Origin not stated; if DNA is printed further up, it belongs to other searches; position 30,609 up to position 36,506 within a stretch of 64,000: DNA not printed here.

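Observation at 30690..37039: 1,930-aa peptidase C25 (gingipain/PorU-like) protein with an intact catalytic dyad and a T9SS C-terminal domain, followed by a small OMP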

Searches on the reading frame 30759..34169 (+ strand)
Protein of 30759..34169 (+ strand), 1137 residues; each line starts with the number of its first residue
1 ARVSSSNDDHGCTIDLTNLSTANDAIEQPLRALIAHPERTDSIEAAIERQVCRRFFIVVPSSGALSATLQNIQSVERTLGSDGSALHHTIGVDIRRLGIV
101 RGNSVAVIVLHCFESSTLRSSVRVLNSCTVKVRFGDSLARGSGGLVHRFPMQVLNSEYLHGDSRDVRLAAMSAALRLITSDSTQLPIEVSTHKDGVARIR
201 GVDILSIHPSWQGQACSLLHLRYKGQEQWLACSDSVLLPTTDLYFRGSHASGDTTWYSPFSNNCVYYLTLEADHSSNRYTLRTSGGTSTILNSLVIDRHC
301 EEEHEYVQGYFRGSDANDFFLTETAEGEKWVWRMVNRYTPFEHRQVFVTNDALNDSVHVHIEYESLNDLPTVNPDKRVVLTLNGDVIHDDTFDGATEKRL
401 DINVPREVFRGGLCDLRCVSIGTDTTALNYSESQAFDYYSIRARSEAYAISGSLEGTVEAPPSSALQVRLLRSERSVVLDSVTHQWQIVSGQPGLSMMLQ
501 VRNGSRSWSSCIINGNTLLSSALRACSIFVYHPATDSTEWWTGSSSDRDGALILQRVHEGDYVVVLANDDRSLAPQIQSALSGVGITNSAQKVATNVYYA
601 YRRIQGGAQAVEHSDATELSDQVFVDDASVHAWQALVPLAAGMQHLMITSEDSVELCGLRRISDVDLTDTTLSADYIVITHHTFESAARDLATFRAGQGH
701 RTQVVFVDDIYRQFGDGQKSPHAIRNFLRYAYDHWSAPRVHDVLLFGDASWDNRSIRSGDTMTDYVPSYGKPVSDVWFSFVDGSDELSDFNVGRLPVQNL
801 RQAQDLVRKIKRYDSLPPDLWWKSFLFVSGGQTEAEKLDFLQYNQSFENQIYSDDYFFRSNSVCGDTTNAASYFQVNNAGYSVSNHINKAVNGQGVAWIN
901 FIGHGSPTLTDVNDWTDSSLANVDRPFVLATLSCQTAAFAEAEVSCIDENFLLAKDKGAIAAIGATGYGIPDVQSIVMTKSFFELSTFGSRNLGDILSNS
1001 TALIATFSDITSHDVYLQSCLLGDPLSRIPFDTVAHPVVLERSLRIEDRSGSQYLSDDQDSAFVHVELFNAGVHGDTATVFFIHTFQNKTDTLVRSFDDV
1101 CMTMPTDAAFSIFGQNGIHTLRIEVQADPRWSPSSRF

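Call 67: predict_structure(alignment_id=A4)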
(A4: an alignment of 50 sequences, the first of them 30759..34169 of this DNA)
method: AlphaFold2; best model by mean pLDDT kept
length: 1137 residues; sequences in the alignment: 50
mean_pLDDT: 87.0   pTM: 0.89
mean pLDDT of the five models: 87.0, 86.4, 85.5, 85.1, 84.4
residues with pLDDT >= 90: 655; 70-90: 354; 50-70: 97; < 50: 31
segments of 3 or more residues with pLDDT < 50: 145-147, 168-174, 176-181, 590-592, 1129-1137
pLDDT, mean of each block of 10 residues (from residue 1): 85 87 60 59 64 88 93 82 66 92 90 77 88 91 60 84 51 47 79 97 96 95 94 96 97 89 95 91 84 94 93 73 89 93 89 80 91 90 91 93 85 89 79 92 93 95 93 96 95 90 80 87 88 89 87 86 85 84 67 54 64 73 85 93 96 96 89 96 98 97 97 92 95 89 97 93 95 95 87 98 98 93 95 92 84 69 88 91 95 95 93 92 95 94 95 96 92 88 86 93 86 92 96 87 90 90 92 84 93 88 90 92 77 28
secondary structure, 60 per line:
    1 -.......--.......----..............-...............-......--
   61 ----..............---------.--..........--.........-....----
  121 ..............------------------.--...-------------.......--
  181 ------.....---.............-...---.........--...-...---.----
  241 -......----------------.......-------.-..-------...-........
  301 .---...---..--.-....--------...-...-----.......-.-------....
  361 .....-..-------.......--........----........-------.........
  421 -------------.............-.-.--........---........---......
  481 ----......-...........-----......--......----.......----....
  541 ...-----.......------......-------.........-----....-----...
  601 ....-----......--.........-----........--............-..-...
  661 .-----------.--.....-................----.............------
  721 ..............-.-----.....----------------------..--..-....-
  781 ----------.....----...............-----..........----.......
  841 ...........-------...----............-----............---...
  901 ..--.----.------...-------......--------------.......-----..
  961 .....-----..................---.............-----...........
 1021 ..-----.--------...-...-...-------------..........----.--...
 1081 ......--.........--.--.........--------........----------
elements in order (helices of 4 or more, strands of 3 or more residues): E2-8 E11-17 H22-35 H37-51 E53-58 E65-78 E91-100 E103-111 E113-116 E121-134 H172-178 E187-191 E195-200 H201-207 E219-223 E226-228 E230-232 E242-247 E264-270 E289-291 E293-301 E305-307 H317-320 E329-331 E333-335 E341-347 E357-365 E376-382 E385-392 E397-404 E412-420 E434-446 E453-460 E464-471 E475-480 E485-490 E492-502 E508-513 E516-521 E526-532 E537-543 H549-555 E562-567 H575-583 H589-592 E598-604 E610-615 E618-626 E632-639 E642-650 E658-661 E676-680 H682-697 E702-706 H707-714 H721-734 E742-746 H776-779 E791-795 H800-814 H820-823 E824-829 H834-851 E866-871 H872-877 H883-894 E898-902 E927-932 H947-953 E959-965 H971-988 H993-1004 H1010-1018 E1019-1022 E1037-1039 E1045-1047 E1061-1070 E1078-1086 E1089-1097 E1103-1111 E1120-1127

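Call 106: fold_search(model_id=the predicted structure, library=pdb)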
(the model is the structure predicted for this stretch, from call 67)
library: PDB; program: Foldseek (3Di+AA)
matches with E <= 10: 1559; with E <= 0.001: 112
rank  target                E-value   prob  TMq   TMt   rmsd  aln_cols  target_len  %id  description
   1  6za2_B                2.8e-27  1.00  0.37  0.39  15.2      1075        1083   11  Crystal structure of dimeric latent PorU from Porphyromonas gingivalis (released 2021-09-29)
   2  6za2_A                1.9e-26  1.00  0.38  0.39  14.7      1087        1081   11  Crystal structure of dimeric latent PorU from Porphyromonas gingivalis (released 2021-09-29)
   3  4ief_D                1.6e-18  1.00  0.26  0.66  12.6       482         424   16  Complex of Porphyromonas gingivalis RgpB pro- and mature domains (released 2013-04-10)
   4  1cvr                  6.5e-18  1.00  0.27  0.67  12.0       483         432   16  Crystal structure of the Arg specific cysteine proteinase gingipain R (RGPB) (released 2000-03-01)
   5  4rbm                  1.3e-17  1.00  0.25  0.59  13.2       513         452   17  Porphyromonas gingivalis gingipain K (Kgp) catalytic and immunoglobulin superfamily-like domains (released 2014-10-08)
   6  6i9a_A                1.9e-17  1.00  0.25  0.60  13.0       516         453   17  Porphyromonas gingivalis gingipain K (Kgp) in complex with inhibitor KYT-36 (released 2019-03-13)
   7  4ief_B                3.7e-17  1.00  0.26  0.65  12.5       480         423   16  Complex of Porphyromonas gingivalis RgpB pro- and mature domains (released 2013-04-10)
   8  3fn9_C                3.7e-07  0.95  0.09  0.14  26.9       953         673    8  Crystal structure of putative beta-galactosidase from bacteroides fragilis (released 2009-01-13)
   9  3fn9_D                5.0e-07  0.96  0.10  0.15  27.5       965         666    8  Crystal structure of putative beta-galactosidase from bacteroides fragilis (released 2009-01-13)
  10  5kca                  8.7e-07  0.72  0.09  0.11  28.0      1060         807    8  Crystal structure of the Cbln1 C1q domain trimer in complex with the amino-terminal domain (ATD) of iGluR Delta-2 (GluD2 (released 2016-07-27)
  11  6byg_A                9.2e-07  0.93  0.10  0.12  30.5       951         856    9  Crystal structure of the nucleophile mutant (E575A) of the GH2 exo-beta-mannanase from Xanthomonas axonopodis pv. citr (released 2018-07-18)
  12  8dhe_A                1.2e-06  0.94  0.10  0.15  26.8       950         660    8  Tannerella forsythia beta-glucuronidase (mL1) (released 2023-05-17)
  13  6bye_A                1.5e-06  0.93  0.10  0.13  30.4       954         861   10  Crystal structure of the GH2 exo-beta-mannanase from Xanthomonas axonopodis pv. citri in complex with mannose (released 2018-07-18)
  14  6byi_A                1.7e-06  0.85  0.09  0.12  30.2       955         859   10  Crystal structure of the acid-base mutant (E477A) of the GH2 exo-beta-mannanase from Xanthomonas axonopodis pv. citri (released 2018-07-18)
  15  6byc                  2.1e-06  0.89  0.10  0.12  30.9       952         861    9  Crystal structure of the GH2 exo-beta-mannanase from Xanthomonas axonopodis pv. citri (released 2018-07-18)
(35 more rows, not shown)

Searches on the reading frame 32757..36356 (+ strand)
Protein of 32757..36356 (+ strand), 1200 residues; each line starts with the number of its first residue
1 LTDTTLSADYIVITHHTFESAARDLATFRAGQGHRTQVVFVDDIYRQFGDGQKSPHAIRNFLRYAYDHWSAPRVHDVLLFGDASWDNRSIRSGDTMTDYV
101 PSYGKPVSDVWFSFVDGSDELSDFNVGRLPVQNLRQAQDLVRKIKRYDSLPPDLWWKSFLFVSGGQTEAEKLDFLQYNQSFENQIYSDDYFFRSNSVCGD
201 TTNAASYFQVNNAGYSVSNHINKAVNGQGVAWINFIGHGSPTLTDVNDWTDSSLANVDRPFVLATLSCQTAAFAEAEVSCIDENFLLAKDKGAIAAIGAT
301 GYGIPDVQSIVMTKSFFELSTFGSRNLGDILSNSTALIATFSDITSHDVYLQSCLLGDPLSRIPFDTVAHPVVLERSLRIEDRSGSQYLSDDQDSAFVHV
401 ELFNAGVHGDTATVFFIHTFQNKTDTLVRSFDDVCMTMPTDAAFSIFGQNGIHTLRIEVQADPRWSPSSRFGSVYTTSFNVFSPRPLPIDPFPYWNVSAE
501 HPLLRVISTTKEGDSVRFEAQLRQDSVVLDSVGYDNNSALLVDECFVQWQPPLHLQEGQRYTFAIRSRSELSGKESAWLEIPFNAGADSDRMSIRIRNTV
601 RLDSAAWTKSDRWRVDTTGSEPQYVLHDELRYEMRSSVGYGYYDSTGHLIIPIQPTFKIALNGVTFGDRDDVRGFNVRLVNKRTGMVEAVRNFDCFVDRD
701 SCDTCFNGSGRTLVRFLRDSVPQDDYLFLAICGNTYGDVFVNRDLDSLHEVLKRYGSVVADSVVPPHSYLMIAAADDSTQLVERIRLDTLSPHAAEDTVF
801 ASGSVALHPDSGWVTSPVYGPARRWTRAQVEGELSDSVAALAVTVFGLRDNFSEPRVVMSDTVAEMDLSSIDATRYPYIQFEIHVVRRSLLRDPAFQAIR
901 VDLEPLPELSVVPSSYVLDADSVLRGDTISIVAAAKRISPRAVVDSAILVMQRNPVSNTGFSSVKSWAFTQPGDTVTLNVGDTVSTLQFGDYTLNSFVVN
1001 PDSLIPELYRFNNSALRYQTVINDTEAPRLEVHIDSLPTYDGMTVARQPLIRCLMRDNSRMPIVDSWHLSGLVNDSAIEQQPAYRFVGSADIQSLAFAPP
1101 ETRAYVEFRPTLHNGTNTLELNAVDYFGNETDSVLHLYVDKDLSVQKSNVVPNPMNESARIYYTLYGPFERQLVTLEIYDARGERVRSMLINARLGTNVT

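Call 37: search_protein_representatives(protein=window:32757-36356:+)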
Query: 1200 residues. Proteins with E-value up to 0.001 (for the whole library): 11302; up to 1e-10: 7290; up to 1e-30: 797. The best 150 are listed.
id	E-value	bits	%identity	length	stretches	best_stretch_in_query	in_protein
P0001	0.0e+00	2752.0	100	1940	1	1-1200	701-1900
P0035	0.0e+00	1356.8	51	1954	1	2-1198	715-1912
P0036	1.3e-253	861.0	48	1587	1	8-830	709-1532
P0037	3.9e-237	806.4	42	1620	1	4-927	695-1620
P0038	1.3e-208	712.0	35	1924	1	4-1199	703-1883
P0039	4.0e-208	710.3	35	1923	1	2-1199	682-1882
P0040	2.0e-169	582.2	32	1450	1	6-1168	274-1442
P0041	5.8e-159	547.5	32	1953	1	5-1199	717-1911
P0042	7.1e-159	547.2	33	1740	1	5-1199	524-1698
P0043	3.2e-141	488.8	31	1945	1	2-1198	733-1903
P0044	2.0e-136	472.9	31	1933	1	5-1200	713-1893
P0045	1.5e-130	453.4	30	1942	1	7-1198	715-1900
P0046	2.1e-130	453.0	30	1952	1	2-1198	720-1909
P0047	4.2e-129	448.6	31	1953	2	8-586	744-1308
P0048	2.0e-127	443.1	30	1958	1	4-1188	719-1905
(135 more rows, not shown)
